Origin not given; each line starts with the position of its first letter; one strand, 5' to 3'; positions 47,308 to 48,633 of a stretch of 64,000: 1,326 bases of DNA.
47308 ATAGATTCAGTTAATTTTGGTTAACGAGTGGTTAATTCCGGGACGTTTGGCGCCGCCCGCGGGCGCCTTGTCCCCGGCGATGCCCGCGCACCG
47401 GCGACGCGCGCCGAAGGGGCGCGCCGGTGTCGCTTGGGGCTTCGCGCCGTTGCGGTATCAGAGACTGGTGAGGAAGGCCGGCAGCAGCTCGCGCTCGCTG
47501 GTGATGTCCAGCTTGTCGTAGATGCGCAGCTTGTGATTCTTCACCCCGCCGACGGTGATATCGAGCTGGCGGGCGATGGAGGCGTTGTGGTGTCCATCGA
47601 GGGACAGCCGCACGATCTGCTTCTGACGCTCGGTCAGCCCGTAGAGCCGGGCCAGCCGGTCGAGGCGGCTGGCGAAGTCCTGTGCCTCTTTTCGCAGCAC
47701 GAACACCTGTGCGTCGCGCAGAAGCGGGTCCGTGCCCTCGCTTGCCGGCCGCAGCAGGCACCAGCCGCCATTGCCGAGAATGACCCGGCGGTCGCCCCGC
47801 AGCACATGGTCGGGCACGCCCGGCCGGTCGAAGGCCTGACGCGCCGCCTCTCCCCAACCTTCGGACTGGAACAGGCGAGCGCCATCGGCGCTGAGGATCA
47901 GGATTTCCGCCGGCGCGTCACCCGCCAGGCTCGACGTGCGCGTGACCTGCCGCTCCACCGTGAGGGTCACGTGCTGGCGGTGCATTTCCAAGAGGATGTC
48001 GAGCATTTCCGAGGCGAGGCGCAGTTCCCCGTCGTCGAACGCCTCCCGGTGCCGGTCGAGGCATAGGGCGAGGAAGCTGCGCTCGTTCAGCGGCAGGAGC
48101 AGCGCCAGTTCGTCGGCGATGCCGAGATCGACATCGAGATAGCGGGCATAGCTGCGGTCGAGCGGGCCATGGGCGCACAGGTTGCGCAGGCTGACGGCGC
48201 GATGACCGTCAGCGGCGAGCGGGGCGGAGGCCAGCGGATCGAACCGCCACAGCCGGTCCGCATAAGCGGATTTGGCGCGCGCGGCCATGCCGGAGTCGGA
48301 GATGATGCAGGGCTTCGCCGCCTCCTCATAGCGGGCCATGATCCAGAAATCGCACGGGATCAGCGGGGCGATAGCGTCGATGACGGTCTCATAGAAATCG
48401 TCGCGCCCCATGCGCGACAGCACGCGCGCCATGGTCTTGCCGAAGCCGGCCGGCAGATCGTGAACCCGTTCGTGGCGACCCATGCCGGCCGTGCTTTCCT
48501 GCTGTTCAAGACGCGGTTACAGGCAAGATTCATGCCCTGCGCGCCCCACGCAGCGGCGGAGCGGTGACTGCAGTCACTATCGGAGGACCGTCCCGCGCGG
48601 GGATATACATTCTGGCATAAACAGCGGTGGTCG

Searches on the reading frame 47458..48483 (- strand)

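Call 62: search_protein_families(library=pfam, proteins=[window:47458-48483:-], max_evalue=0.001)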
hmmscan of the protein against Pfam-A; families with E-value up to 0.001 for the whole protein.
window:47458-48483:- (341 aa): 2 families
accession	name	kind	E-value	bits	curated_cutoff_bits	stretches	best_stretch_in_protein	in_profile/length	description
PF00196.25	GerE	-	7e-11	42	23.5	1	283-333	3-53/57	Bacterial regulatory proteins, luxR family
PF08281.18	Sigma70_r4_2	-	1.7e-06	28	25.7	1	282-324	10-53/54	Sigma-70, region 4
